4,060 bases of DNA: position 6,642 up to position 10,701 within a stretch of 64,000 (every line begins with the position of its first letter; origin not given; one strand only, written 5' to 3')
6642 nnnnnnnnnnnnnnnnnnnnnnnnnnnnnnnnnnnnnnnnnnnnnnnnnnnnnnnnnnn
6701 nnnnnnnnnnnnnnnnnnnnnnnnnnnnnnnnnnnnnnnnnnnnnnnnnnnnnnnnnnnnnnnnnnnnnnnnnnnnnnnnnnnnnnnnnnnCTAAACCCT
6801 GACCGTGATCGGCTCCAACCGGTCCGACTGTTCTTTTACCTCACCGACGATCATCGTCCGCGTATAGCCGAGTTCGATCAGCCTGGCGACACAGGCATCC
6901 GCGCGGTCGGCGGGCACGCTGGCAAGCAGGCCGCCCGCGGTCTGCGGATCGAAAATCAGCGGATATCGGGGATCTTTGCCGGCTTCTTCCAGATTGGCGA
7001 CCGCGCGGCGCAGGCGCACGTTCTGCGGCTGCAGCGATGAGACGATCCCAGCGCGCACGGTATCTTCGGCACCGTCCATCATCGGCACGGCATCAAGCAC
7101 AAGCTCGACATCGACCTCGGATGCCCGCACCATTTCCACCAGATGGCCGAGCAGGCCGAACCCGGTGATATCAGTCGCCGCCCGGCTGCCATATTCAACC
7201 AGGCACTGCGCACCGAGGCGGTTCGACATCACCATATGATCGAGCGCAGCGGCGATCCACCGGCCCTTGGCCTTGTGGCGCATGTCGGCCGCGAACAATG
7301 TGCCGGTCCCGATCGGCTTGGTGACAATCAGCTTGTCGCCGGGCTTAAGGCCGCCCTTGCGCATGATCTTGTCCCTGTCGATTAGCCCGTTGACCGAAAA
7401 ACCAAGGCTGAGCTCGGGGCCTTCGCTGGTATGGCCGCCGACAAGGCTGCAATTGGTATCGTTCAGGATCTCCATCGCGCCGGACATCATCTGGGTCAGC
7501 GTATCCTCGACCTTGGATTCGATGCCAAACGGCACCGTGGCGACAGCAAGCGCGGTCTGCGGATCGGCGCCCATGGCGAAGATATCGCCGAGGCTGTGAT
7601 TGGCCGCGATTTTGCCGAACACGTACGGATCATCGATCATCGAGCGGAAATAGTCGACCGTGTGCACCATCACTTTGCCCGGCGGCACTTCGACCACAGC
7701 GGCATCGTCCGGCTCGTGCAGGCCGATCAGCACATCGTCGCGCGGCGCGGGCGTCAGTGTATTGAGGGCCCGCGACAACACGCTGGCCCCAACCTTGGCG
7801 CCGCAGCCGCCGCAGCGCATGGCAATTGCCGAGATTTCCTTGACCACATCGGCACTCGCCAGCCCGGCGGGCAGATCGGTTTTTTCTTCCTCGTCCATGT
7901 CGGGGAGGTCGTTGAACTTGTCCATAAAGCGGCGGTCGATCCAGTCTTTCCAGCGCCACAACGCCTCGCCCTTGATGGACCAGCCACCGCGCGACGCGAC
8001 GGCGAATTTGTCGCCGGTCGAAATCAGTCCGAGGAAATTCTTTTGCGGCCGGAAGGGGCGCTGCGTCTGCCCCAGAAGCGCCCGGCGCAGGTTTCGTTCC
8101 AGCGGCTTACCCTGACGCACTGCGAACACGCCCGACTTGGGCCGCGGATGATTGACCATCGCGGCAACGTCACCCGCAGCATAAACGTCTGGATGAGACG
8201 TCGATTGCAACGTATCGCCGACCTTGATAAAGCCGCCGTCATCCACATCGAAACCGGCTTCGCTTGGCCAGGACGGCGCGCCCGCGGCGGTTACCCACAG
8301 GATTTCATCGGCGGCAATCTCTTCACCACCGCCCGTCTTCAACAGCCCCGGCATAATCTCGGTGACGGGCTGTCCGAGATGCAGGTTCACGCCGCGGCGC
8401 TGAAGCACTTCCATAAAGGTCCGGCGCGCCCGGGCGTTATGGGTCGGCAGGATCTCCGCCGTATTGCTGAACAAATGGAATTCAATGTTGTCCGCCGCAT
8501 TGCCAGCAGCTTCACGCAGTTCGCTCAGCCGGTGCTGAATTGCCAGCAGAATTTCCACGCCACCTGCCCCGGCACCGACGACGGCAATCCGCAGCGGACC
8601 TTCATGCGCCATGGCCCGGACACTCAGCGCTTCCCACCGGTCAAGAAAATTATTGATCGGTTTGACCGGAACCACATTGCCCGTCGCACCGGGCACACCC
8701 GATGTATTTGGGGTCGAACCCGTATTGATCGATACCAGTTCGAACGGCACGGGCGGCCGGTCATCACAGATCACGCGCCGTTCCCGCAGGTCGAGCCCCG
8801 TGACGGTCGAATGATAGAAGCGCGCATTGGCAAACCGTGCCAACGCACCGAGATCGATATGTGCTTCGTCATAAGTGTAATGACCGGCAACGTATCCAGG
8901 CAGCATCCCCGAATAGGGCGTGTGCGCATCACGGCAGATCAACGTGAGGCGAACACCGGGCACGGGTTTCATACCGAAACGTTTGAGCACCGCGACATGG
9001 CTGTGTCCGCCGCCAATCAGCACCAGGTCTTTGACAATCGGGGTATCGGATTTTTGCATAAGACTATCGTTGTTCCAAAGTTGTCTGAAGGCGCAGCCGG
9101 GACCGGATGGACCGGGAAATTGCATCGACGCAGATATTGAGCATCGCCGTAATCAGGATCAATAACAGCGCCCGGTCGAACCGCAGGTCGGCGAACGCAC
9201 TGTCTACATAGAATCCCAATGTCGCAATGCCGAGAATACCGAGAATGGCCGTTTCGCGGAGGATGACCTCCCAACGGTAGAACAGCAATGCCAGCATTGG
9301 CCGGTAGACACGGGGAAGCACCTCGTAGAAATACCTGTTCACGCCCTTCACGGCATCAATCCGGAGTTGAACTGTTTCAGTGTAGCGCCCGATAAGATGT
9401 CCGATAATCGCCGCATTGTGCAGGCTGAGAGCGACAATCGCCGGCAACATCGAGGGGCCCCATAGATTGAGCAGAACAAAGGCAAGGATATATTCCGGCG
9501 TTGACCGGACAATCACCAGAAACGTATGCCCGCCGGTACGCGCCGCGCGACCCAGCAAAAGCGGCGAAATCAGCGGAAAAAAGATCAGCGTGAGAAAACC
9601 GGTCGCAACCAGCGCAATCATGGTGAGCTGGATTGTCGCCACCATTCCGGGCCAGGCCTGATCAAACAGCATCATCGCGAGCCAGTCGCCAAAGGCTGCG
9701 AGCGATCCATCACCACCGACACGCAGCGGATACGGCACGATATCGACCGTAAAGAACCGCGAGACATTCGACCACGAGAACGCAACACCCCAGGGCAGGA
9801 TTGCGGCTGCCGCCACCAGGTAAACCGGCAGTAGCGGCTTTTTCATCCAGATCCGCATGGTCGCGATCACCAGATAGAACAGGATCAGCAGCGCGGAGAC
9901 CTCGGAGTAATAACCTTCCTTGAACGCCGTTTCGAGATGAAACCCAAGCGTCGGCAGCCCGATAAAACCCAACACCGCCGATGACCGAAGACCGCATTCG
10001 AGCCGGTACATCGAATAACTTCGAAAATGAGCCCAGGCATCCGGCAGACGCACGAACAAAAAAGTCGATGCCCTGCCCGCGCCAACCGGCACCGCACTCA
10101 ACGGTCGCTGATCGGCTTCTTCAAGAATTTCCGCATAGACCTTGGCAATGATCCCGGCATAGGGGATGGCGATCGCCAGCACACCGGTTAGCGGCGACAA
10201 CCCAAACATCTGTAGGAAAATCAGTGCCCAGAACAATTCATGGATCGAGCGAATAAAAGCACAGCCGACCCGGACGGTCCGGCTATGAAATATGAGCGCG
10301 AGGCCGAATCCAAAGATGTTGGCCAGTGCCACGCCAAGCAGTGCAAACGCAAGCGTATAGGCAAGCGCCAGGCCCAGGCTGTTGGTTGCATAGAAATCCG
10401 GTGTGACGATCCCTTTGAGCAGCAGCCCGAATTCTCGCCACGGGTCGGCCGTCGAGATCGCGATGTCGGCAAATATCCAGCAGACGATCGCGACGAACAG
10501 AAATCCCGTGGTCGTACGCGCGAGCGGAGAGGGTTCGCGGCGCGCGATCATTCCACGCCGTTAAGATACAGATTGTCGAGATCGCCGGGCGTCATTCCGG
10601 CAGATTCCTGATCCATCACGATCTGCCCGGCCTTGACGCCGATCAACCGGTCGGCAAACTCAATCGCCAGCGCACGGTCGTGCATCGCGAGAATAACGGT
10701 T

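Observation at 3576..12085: Selenoneine-type selenium metabolism cluster: EgtB/SenA-like synthase, SenB-like glycosyltransferase, SelD fusion and a dedicated ABC importer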

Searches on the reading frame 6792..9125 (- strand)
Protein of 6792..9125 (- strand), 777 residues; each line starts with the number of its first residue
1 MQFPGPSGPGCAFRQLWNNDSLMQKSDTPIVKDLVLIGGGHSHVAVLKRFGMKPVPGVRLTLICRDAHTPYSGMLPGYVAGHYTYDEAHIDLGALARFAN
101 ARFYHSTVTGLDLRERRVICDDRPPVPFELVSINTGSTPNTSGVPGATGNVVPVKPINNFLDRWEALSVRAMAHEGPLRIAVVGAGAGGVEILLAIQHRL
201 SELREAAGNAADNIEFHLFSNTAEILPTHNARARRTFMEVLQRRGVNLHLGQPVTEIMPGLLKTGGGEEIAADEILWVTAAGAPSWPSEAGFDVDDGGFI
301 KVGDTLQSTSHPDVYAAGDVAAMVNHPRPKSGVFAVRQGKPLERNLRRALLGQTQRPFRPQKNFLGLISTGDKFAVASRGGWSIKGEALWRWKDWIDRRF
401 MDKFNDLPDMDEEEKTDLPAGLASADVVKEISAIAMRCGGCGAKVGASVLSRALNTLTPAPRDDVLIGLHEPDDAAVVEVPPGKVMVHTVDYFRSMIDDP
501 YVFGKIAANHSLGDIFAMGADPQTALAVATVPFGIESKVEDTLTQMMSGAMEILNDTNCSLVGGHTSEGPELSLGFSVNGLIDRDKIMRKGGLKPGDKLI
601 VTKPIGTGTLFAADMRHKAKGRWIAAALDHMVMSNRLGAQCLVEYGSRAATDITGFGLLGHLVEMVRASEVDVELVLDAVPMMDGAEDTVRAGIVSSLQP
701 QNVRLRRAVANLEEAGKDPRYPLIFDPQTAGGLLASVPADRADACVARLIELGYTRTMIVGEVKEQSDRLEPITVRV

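Call 3: search_protein_families(library=pfam, proteins=[window:6792-9125:-])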
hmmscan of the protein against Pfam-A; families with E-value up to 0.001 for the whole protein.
window:6792-9125:- (777 aa): 3 families
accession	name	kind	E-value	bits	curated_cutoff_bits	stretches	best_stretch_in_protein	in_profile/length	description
PF07992.20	Pyr_redox_2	-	8.4e-28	98.1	26.1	1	32-339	1-291/291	Pyridine nucleotide-disulphide oxidoreductase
PF00586.29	AIRS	-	4.7e-20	72.5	24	1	473-581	2-111/112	AIR synthase related protein, N-terminal domain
PF02769.27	AIRS_C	-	9.7e-16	58.7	23.1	1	594-767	1-149/156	AIR synthase related protein, C-terminal domain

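Call 4: search_protein_families(library=ncbifam, proteins=[window:6792-9125:-])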
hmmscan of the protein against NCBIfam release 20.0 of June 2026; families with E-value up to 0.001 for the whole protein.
window:6792-9125:- (777 aa): 31 families (the best 25 are shown)
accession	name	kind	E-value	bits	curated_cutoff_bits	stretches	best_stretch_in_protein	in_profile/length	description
TIGR03169.1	Nterm_to_SelD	hypoth_equivalog_domain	2.2e-150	501.1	310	1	33-404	1-365/365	pyridine nucleotide-disulfide oxidoreductase family protein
TIGR04369.1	fusion_not_SelD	hypoth_equivalog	2.7e-138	462.1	700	1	36-748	1-692/701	oxidoreductase/SelD-related fusion protein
TIGR00476.1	selD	equivalog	9.9e-91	304.2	125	1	436-741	6-310/311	selenide, water dikinase SelD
NF002098.0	PRK00943.1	equivalog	2.5e-67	227.3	299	1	438-773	14-344/347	selenide, water dikinase SelD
NF010705.0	PRK14105.1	equivalog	8.4e-39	133.4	291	1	439-688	15-276/345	selenide, water dikinase SelD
TIGR01379.1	thiL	equivalog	1.9e-26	92.8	184.15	1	472-690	24-246/320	thiamine-phosphate kinase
NF004351.0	PRK05731.1-4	equivalog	2.3e-17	63.1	324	1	464-682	32-249/321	thiamine-phosphate kinase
NF004350.0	PRK05731.1-1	equivalog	6.6e-16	58.1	441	1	461-686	19-245/325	thiamine-phosphate kinase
NF004353.0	PRK05731.2-2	equivalog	1.8e-11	43.7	301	1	499-691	50-236/311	thiamine-phosphate kinase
TIGR03267.1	methan_mark_2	hypoth_equivalog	3e-11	42.9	365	1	464-683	38-249/323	methanogenesis marker 2 protein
TIGR02053.1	MerA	equivalog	1.4e-09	37.5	454.45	1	127-323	129-310/465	mercury(II) reductase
TIGR04049.1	AIR_rel_sll0787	hypoth_equivalog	1.2e-08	34.4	321.3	1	472-686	43-247/318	sll0787 family AIR synthase-like protein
NF045765.1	PhenlGlyoxDHPadH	equivalog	1.6e-08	33.8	475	1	35-325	6-281/416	NADH-dependent phenylglyoxylate dehydrogenase subunit epsilon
TIGR02124.1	hypE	equivalog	3.6e-08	32.7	251.6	1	468-684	29-247/332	hydrogenase expression/formation protein HypE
NF046103.1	NOXase_Strep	equivalog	1.7e-07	30.6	600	1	108-325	78-285/442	H2O-forming NADH oxidase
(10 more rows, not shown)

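Call 8: search_solved_structures(query=window:6792-9125:-)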
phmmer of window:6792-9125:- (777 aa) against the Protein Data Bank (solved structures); distinct sequences matched with E-value up to 0.001: 25.
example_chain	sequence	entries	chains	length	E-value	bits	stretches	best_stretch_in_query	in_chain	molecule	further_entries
3u0o_A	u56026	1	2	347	6.6e-47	163.6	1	439-762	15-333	Selenide, water dikinase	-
2yye_A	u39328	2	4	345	3.1e-39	138.3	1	436-761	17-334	Selenide, water dikinase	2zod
2zau_A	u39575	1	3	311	1.2e-35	126.4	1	472-761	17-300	Selenide, water dikinase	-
4nwz_A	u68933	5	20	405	3.1e-22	82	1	34-402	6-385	FAD-dependent pyridine nucleotide-disulfide oxidoreductase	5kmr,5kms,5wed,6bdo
5kmq_A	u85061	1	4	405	2.4e-21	79.1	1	34-401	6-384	FAD-dependent pyridine nucleotide-disulfide oxidoreductase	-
5kmp_A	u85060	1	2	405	3.5e-21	78.5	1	34-402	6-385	FAD-dependent pyridine nucleotide-disulfide oxidoreductase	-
9hjt_F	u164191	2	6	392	1.4e-20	76.6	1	440-683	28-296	Selenide, water dikinase 1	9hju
3fd5_A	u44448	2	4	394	1.4e-20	76.6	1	440-683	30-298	Selenide, water dikinase 1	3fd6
9pxk_C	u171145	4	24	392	3.4e-18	68.7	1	76-383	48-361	NADH dehydrogenase-like protein YjlD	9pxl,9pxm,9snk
5l16_A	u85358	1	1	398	1.5e-15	59.9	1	483-683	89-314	Putative selenophosphate synthetase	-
5cc8_A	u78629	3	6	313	1.4e-12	50.2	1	463-682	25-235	Thiamine-monophosphate kinase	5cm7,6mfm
5dd7_A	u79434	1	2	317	1.4e-12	50.1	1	463-682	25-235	Thiamine-monophosphate kinase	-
5na1_A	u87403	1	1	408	4.7e-12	48.4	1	34-401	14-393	NADH dehydrogenase-like protein SAOUHSC_00878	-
5na4_A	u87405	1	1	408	2.3e-11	46.1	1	34-401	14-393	NADH dehydrogenase-like protein SAOUHSC_00878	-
9ift_A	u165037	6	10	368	2.4e-10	42.8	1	34-382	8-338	FSP1 (tetrapod ancestor)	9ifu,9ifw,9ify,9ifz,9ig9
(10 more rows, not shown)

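Call 46: find_homologous_proteins(query=window:6792-9059:-, max_evalue=1e-20)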
Query window:6792-9059:- (755 aa): 8000 proteins with E <= 1e-20 among 8000 candidates; the best 120 are listed.
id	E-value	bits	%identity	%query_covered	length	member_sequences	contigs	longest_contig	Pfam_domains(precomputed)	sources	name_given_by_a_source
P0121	0.0e+0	1660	97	100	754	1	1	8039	PF07992.21,PF00586.30,PF02769.28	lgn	-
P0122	0.0e+0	1658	97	100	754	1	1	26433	PF07992.21,PF00586.30,PF02769.28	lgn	-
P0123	0.0e+0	1649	96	100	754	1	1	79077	PF07992.21,PF00586.30,PF02769.28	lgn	-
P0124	0.0e+0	1630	94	100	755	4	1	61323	PF07992.21,PF00586.30,PF02769.28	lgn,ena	-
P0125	0.0e+0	1628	94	100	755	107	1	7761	PF07992.21,PF00586.30,PF02769.28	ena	-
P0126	0.0e+0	1586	92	100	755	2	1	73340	PF07992.21,PF00586.30,PF02769.28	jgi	jgi:selenide, water dikinase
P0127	0.0e+0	1585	92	100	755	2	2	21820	PF07992.21,PF00586.30,PF02769.28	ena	-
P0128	0.0e+0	1580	91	100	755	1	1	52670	PF07992.21,PF00586.30,PF02769.28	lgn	-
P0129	0.0e+0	1578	91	100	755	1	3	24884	PF07992.21,PF00586.30,PF02769.28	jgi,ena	-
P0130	0.0e+0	1574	91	100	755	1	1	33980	PF07992.21,PF00586.30,PF02769.28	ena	-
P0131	0.0e+0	1573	90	100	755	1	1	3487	PF07992.21,PF00586.30,PF02769.28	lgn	-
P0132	0.0e+0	1571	90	100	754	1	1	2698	PF07992.21,PF00586.30,PF02769.28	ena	-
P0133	0.0e+0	1571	90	100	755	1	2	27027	PF07992.21,PF00586.30,PF02769.28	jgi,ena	-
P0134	0.0e+0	1569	90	100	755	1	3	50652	PF07992.21,PF00586.30,PF02769.28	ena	-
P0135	0.0e+0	1568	90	100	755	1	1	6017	PF07992.21,PF00586.30,PF02769.28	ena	-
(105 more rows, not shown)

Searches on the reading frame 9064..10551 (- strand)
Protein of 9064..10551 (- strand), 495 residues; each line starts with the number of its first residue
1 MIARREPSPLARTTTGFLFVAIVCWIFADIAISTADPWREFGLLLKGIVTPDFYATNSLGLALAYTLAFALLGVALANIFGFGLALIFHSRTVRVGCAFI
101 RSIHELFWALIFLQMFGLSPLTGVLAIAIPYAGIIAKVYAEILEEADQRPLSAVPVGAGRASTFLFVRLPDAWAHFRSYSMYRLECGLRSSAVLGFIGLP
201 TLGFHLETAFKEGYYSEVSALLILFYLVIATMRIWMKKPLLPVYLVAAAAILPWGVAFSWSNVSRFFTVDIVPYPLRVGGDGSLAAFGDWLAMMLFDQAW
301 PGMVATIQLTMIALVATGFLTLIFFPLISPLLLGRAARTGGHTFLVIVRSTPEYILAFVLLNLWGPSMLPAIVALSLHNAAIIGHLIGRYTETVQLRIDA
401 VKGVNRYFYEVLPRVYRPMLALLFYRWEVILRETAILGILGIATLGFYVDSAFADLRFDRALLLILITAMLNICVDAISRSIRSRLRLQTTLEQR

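Call 3: search_protein_families(library=pfam, proteins=[window:9064-10551:-])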
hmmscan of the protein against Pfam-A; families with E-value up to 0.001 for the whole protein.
window:9064-10551:- (495 aa): 1 family
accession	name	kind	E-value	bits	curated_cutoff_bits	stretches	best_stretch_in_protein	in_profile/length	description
PF00528.27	BPD_transp_1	-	1.2e-08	35.3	26.4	1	331-487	10-183/184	Binding-protein-dependent transport system inner membrane component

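Call 4: search_protein_families(library=ncbifam, proteins=[window:9064-10551:-])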
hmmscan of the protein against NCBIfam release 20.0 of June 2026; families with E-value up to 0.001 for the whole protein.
window:9064-10551:- (495 aa): 1 family
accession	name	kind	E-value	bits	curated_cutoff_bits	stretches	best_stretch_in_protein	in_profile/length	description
TIGR01097.1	PhnE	equivalog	1.2e-64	218.2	216.7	2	13-232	8-240/252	phosphonate ABC transporter, permease protein PhnE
